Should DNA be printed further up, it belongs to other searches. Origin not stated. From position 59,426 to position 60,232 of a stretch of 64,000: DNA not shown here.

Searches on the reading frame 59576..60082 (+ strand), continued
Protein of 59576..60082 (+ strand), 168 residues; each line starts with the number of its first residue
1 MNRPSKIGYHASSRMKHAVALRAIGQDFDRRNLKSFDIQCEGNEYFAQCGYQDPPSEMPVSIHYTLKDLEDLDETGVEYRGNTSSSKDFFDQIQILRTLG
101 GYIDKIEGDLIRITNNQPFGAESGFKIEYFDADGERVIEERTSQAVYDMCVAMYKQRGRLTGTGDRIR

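Call 33: find_encoding_contigs(protein=P0197, flank=5000, max_places=2)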
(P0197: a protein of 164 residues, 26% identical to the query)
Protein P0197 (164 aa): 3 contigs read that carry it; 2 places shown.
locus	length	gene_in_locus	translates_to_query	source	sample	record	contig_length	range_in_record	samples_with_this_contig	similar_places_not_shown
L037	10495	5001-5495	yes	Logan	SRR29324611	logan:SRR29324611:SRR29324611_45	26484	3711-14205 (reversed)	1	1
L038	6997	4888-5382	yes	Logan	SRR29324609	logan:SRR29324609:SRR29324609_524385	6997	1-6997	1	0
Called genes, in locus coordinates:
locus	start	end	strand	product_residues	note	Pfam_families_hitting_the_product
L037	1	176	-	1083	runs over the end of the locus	PF08443:RimK (faint), PF25596:CPSase_L_D1, PF02786:CPSase_L_D2, PF02787:CPSase_L_D3, PF25596:CPSase_L_D1, PF02786:CPSase_L_D2, PF07478:Dala_Dala_lig_C (weak), PF02142:MGS, +4 more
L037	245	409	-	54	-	-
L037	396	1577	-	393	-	PF00988:CPSase_sm_chain, PF00117:GATase, PF07722:Peptidase_C26 (faint)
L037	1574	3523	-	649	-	PF02729:OTCace_N, PF00185:OTCace, PF02748:PyrI_C (weak), PF00156:Pribosyltran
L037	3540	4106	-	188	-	PF00156:Pribosyltran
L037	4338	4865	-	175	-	-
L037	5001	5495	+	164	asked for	-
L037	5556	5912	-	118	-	PF01219:DAGK_prokar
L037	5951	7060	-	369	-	PF08240:ADH_N, PF00107:ADH_zinc_N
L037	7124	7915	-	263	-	PF23023:Anti-Pycsar_Apyc1, PF00753:Lactamase_B, PF12706:Lactamase_B_2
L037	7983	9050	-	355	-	PF05935:Arylsulfotrans, PF14269:Arylsulfotran_2, PF13360:PQQ_2 (weak)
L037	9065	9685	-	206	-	PF10502:Peptidase_S26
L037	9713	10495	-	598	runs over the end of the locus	PF00009:GTP_EFTU, PF03144:GTP_EFTU_D2, PF14492:EFG_III (faint), PF00679:EFG_C, PF06421:LepA_C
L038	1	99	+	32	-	?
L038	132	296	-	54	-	-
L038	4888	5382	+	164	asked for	-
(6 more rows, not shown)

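Call 36: search_solved_structures(query=A3, max_evalue=10)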
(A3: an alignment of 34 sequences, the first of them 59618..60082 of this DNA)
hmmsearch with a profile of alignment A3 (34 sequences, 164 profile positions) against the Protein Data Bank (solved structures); distinct sequences matched with E-value up to 10: 0.

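Call 38: search_protein_families(library=pfam, alignment_id=A3, max_evalue=1)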
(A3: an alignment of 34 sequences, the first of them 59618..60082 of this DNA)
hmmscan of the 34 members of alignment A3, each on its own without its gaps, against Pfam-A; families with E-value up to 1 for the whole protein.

A. member 1, window:59618-60082:+ (154 aa): 0 families

B. families by the number of members that match (of 34 scanned): 12 families
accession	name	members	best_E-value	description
PF10605.15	3HBOH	1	0.0052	3HB-oligomer hydrolase (3HBOH)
PF08817.16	YukD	1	0.018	WXG100 protein secretion system (Wss), protein YukD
PF12585.13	DUF3759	1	0.037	Protein of unknown function (DUF3759)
PF20497.3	SWI-SNF_Ssr4_C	1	0.11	SWI/SNF and RSC complexes subunit Ssr4 C-terminal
PF13240.11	Zn_Ribbon_1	1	0.12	zinc-ribbon domain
PF12773.13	DZR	1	0.13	Double zinc ribbon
PF24370.1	DUF7526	1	0.13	Family of unknown function (DUF7526)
PF06465.18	DUF1087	1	0.14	CHD subfamily II, DUF1087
PF02750.19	Synapsin_C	1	0.22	Synapsin, ATP binding domain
PF14659.12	Phage_int_SAM_3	1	0.22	Phage integrase, N-terminal SAM-like domain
PF01315.27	Ald_Xan_dh_C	1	0.28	Aldehyde oxidase and xanthine dehydrogenase, a/b hammerhead domain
PF13407.12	Peripla_BP_4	1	0.3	Periplasmic binding protein domain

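Call 43: find_encoding_contigs(protein=P0095, flank=5000, max_places=1)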
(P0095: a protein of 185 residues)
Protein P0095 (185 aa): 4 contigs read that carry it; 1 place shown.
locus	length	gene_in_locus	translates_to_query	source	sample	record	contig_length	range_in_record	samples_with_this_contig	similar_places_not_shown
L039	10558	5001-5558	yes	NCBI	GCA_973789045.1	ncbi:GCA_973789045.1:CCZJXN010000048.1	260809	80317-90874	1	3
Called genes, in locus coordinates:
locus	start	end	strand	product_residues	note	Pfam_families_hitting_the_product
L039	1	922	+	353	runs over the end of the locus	PF00437:T2SSE, PF13191:AAA_16 (weak)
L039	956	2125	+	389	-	PF00437:T2SSE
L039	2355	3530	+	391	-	PF00437:T2SSE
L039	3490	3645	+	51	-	-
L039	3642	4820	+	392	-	PF00437:T2SSE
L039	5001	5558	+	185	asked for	-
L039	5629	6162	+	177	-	-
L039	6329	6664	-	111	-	PF02313:Fumarate_red_D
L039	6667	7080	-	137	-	PF02300:Fumarate_red_C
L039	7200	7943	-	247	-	PF13085:Fer2_3, PF13187:Fer4_9 (faint), PF13183:Fer4_8, PF13237:Fer4_10, PF12838:Fer4_7 (weak), PF13534:Fer4_17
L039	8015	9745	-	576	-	PF00890:FAD_binding_2, PF07992:Pyr_redox_2 (faint), PF02910:Succ_DH_flav_C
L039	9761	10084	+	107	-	-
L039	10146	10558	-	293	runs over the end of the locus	PF02754:CCG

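Call 44: find_encoding_contigs(protein=P0199, flank=5000, max_places=1)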
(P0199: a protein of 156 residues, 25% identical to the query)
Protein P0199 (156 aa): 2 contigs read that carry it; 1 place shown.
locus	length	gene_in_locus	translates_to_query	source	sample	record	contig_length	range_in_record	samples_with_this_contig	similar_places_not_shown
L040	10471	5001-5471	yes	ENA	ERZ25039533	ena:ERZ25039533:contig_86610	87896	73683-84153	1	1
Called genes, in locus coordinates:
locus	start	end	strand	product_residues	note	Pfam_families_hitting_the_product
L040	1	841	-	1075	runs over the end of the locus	PF25596:CPSase_L_D1, PF02786:CPSase_L_D2, PF02787:CPSase_L_D3, PF25596:CPSase_L_D1, PF02222:ATP-grasp, PF02786:CPSase_L_D2, PF07478:Dala_Dala_lig_C, PF02142:MGS, +7 more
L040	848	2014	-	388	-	PF00988:CPSase_sm_chain, PF00117:GATase, PF07722:Peptidase_C26 (faint)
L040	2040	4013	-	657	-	PF02729:OTCace_N, PF00185:OTCace, PF02748:PyrI_C (weak), PF00156:Pribosyltran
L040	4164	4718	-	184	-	PF00156:Pribosyltran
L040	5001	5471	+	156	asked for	-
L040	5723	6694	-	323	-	PF01259:SAICAR_synt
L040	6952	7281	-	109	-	-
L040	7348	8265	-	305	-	PF23678:YqhI, PF08840:BAAT_C (faint), PF01738:DLH, PF00326:Peptidase_S9 (faint)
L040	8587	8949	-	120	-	-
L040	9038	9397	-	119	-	PF00190:Cupin_1 (weak), PF02311:AraC_binding (weak), PF07883:Cupin_2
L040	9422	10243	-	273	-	PF00795:CN_hydrolase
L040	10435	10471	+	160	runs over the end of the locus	PF01799:Fer2_2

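Call 45: find_encoding_contigs(protein=P0183, flank=5000, max_places=1)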
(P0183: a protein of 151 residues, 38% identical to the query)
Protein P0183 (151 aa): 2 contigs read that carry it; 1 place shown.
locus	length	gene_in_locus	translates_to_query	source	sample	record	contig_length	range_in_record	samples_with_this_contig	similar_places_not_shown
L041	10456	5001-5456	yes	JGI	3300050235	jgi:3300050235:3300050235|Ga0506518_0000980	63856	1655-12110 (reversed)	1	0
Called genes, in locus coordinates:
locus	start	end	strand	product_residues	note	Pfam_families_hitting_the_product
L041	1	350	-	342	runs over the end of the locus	PF00389:2-Hacid_dh, PF02826:2-Hacid_dh_C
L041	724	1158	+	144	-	PF00254:FKBP_C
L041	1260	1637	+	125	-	PF13767:DUF4168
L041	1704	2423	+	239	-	-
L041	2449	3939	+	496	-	PF01435:Peptidase_M48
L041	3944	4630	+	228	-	-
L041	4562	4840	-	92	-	-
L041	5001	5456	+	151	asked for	-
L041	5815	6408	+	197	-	PF02482:Ribosomal_S30AE, PF00313:CSD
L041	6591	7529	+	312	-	PF00296:Bac_luciferase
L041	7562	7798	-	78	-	-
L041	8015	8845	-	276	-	-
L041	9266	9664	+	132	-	PF00903:Glyoxalase, PF13669:Glyoxalase_4 (faint), PF22677:Ble-like_N (weak)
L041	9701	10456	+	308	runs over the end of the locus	PF09084:NMT1, PF13379:NMT1_2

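Call 58: fold_search(model_id=the predicted structure, library=viral)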
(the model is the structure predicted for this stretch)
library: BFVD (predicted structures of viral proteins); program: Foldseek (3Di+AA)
matches with E <= 10: 1383; with E <= 0.001: 1
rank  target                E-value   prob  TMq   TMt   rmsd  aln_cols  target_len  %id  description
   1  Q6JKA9                5.2e-04  0.63  0.15  0.16  16.5       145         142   12  DRBM domain-containing protein [Neodiprion sertifer nucleopolyhedrovirus]
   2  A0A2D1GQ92            5.3e-03  0.60  0.20  0.21  12.7       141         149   13  (no name in the UniProt tables at hand)
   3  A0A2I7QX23            5.6e-03  0.72  0.25  0.23  17.9       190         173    8  (no name in the UniProt tables at hand)
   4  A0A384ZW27            1.1e-02  0.60  0.24  0.17  17.1       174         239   13  Uncharacterized protein [Dickeya phage vB_DsoM_JA13]
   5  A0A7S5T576            1.4e-02  0.54  0.26  0.13  12.4       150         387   13  (no name in the UniProt tables at hand)
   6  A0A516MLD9            1.7e-02  0.33  0.21  0.14  18.1       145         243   14  (no name in the UniProt tables at hand)
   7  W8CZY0                1.8e-02  0.38  0.23  0.08  17.7       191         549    7  dUTP diphosphatase [Erwinia phage PhiEaH1]
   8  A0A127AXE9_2          1.8e-02  0.35  0.22  0.05  13.5       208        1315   12  Polyprotein [Rhizoctonia solani endornavirus 2]
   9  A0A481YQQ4            2.0e-02  0.51  0.23  0.13  15.1       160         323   10  Uncharacterized protein [Marseillevirus LCMAC101]
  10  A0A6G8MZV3            2.0e-02  0.41  0.23  0.14  15.6       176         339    8  Ribonuclease III [Cedratvirus kamchatka]
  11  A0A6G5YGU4            2.1e-02  0.60  0.26  0.26   9.1       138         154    8  (no name in the UniProt tables at hand)
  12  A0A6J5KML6            2.5e-02  0.69  0.22  0.33  13.4       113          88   15  Uncharacterized protein [uncultured Caudovirales phage]
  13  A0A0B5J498            2.9e-02  0.38  0.27  0.21  12.5       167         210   12  Uncharacterized protein [Pandoravirus inopinatum]
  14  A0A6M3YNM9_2          3.0e-02  0.18  0.18  0.04  16.9       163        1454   10  Polyprotein (Fragment) [Riboviria sp.]
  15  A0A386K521            3.2e-02  0.60  0.27  0.16  15.6       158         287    8  Uncharacterized protein [Dickeya phage vB_DsoM_JA11]
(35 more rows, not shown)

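Call 65: find_related_loci(query=A5, collection=metagenome_contigs, flank=6000)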
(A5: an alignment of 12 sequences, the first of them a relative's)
Query A5 (243 aa) in metagenome_contigs; peptide patterns used: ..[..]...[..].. (x = any residue, [..] = any of these).
577 stretches matched a pattern; 458 encode a relative of the query (tblastn E <= 1e-3); the best 80 are kept; 80 distinct loci.
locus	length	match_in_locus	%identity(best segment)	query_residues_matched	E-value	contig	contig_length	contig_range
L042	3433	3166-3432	80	2-90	1e-42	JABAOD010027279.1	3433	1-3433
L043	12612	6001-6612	39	24-243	1e-40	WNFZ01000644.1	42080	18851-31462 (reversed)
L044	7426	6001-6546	41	54-243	1e-40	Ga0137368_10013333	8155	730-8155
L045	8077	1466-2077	39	24-243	1e-40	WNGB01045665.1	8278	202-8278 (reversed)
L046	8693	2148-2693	41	54-243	1e-40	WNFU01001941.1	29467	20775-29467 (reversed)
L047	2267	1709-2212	43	54-229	7e-37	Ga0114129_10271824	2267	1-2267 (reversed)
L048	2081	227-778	40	52-239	5e-36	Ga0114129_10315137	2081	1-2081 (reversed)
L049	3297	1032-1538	42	64-243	3e-35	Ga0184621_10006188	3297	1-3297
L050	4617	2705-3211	42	64-243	4e-35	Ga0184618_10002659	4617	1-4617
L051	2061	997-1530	40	55-243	2e-35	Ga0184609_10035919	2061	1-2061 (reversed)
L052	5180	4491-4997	42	64-243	4e-35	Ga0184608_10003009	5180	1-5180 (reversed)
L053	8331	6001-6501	41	54-229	4e-34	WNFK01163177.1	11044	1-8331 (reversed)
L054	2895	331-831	38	55-229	9e-33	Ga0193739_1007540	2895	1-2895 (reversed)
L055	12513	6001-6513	40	54-233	1e-32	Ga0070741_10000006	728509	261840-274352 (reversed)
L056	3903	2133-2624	37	55-229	1e-32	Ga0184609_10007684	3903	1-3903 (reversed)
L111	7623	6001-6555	34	51-238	8e-24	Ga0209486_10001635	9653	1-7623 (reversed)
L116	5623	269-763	36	64-229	1e-22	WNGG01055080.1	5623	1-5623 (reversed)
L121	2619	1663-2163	32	63-233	5e-22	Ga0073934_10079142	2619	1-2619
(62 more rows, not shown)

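Call 70: search_protein_families(library=pfam, proteins=[L116:848-1234:+, L033:2580-3647:+, L033:3678-4838:+, L041:5815-6408:+], max_evalue=0.001)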
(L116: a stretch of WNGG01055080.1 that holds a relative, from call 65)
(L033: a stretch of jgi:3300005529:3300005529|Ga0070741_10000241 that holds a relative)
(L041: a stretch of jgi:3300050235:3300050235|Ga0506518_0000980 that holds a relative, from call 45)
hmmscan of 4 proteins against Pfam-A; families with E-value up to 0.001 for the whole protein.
L116:848-1234:+ (129 aa): 1 family
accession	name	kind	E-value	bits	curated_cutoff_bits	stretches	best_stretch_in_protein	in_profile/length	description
PF00072.30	Response_reg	-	2.4e-25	89.3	30.2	1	9-121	1-111/111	Response regulator receiver domain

L033:2580-3647:+ (355 aa): 7 families
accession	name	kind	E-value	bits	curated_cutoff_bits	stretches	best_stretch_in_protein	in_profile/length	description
PF00437.27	T2SSE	-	9.3e-51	173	24.9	1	11-285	20-288/370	Type II/IV secretion system protein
PF13401.12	AAA_22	-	2.5e-05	25.1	27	1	121-166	3-40/130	AAA domain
PF13191.12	AAA_16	-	4e-05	24.6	32.6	1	115-196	16-85/167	AAA ATPase domain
PF13555.12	AAA_29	-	0.00012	22.1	27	1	121-144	20-43/61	P-loop containing region of AAA domain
PF04851.21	ResIII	-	0.00019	21.9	22.5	1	118-247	18-153/164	Type III restriction enzyme, res subunit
PF13604.12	AAA_30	-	0.00019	21.7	27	0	115-206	10-98/191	AAA domain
PF13476.12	AAA_23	-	0.00062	20.9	27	0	122-143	18-39/201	AAA domain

L033:3678-4838:+ (386 aa): 6 families
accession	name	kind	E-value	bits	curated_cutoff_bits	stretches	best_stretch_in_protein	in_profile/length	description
PF00437.27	T2SSE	-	6.1e-44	150.6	24.9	1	80-273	93-282/370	Type II/IV secretion system protein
PF01580.24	FtsK_SpoIIIE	-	0.00026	21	24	1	110-144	28-60/221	FtsK/SpoIIIE family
PF00005.33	ABC_tran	-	0.00042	21.4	25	1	125-206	13-80/137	ABC transporter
PF13555.12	AAA_29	-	0.00052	20.2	27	0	119-143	18-42/61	P-loop containing region of AAA domain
PF13604.12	AAA_30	-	0.00097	19.4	27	0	117-219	12-113/191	AAA domain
PF13401.12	AAA_22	-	0.00098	19.9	27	0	122-152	4-33/130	AAA domain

L041:5815-6408:+ (197 aa): 2 families
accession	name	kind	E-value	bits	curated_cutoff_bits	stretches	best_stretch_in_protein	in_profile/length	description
PF02482.25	Ribosomal_S30AE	-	1.3e-11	45.5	23.7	1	6-107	2-88/88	Sigma 54 modulation protein / S30EA ribosomal protein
PF00313.28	CSD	-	9.5e-11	41.9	27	1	119-180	2-64/66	'Cold-shock' DNA-binding domain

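Call 77: search_protein_families(library=padloc, proteins=[window:59618-60082:+, P0191, P0197], max_evalue=0.1)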
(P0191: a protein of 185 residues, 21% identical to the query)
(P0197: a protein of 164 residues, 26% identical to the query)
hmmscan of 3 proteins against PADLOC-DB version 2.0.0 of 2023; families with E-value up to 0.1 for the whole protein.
window:59618-60082:+ (154 aa): 0 families

P0191 (185 aa): 0 families

P0197 (164 aa): 0 families

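Call 78: search_protein_families(library=phrogs, proteins=[window:59618-60082:+, P0191, P0197], max_evalue=0.1)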
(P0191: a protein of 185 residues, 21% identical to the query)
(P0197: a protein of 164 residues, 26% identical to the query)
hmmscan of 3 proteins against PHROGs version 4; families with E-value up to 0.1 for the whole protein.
window:59618-60082:+ (154 aa): 0 families

P0191 (185 aa): 0 families

P0197 (164 aa): 0 families

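Call 82: list_cluster_members(proteins=[window:59618-60082:+, window:59576-60082:+, window:60156-60659:+, window:58781-59407:+, window:58166-58477:+])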
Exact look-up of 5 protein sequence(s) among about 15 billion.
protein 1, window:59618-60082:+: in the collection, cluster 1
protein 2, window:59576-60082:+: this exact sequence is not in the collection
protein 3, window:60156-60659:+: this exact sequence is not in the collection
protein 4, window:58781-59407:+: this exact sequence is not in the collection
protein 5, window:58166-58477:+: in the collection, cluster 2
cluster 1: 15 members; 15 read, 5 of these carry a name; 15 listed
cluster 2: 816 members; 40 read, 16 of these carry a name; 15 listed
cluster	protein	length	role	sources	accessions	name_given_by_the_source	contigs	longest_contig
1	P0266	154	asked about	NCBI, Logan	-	-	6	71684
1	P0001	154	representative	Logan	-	-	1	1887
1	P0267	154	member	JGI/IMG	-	hypothetical protein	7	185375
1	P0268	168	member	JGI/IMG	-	hypothetical protein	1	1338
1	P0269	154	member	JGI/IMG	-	hypothetical protein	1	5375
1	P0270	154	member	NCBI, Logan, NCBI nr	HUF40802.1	MAG TPA: hypothetical protein VMR20_02500 [Verrucomicrobiae bacterium] | hypothetical protein [Verrucomicrobiae bacterium]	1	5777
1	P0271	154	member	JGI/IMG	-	hypothetical protein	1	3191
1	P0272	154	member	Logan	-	-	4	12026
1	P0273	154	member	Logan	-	-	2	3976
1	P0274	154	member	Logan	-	-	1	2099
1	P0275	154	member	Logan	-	-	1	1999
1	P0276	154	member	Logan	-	-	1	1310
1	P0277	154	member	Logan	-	-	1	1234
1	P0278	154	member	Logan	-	-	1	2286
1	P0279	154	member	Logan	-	-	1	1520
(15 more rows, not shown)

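Call 85: search_dna_similar(query=window:59618-60082:+, collection=plasmids, mode=protein, max_evalue=0.01, max_rows=10)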
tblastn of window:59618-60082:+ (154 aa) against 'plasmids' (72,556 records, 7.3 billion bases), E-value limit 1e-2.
No match.

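Call 87: find_encoding_contigs(protein=P0187, flank=5000, max_places=2)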
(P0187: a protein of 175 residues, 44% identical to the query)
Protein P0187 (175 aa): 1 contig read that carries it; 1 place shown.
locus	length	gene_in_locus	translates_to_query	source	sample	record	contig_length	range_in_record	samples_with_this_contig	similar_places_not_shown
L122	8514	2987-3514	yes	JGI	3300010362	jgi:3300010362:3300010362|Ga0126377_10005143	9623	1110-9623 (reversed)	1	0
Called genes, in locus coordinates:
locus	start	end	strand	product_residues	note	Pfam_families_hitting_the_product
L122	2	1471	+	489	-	?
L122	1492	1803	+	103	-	PF21006:NHase_beta_N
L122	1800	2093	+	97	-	PF02211:NHase_beta_C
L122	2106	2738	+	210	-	PF02979:NHase_alpha, PF14407:Frankia_peptide (faint)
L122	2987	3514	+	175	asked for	-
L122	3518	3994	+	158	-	PF00226:DnaJ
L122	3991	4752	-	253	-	PF00106:adh_short, PF13561:adh_short_C2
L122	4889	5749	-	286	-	PF06778:Chlor_dismutase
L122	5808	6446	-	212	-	PF13548:DUF4126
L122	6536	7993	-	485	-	PF20695:UbiD_N, PF01977:UbiD, PF20696:UbiD_C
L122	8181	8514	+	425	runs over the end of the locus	PF00675:Peptidase_M16, PF05193:Peptidase_M16_C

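Call 88: find_encoding_contigs(protein=P0192, flank=5000, max_places=2)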
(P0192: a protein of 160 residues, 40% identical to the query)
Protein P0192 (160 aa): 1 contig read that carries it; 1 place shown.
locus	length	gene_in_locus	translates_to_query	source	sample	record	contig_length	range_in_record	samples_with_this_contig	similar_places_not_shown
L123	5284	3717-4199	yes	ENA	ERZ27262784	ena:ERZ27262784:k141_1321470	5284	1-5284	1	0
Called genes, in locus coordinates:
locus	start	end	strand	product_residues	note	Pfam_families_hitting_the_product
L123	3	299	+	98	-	?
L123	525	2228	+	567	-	PF17297:PEPCK_N, PF00821:PEPCK_GTP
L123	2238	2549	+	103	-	PF21006:NHase_beta_N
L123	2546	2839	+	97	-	PF02211:NHase_beta_C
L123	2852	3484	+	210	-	PF02979:NHase_alpha, PF14407:Frankia_peptide (faint)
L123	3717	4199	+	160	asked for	-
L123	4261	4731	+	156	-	PF00226:DnaJ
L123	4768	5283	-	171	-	?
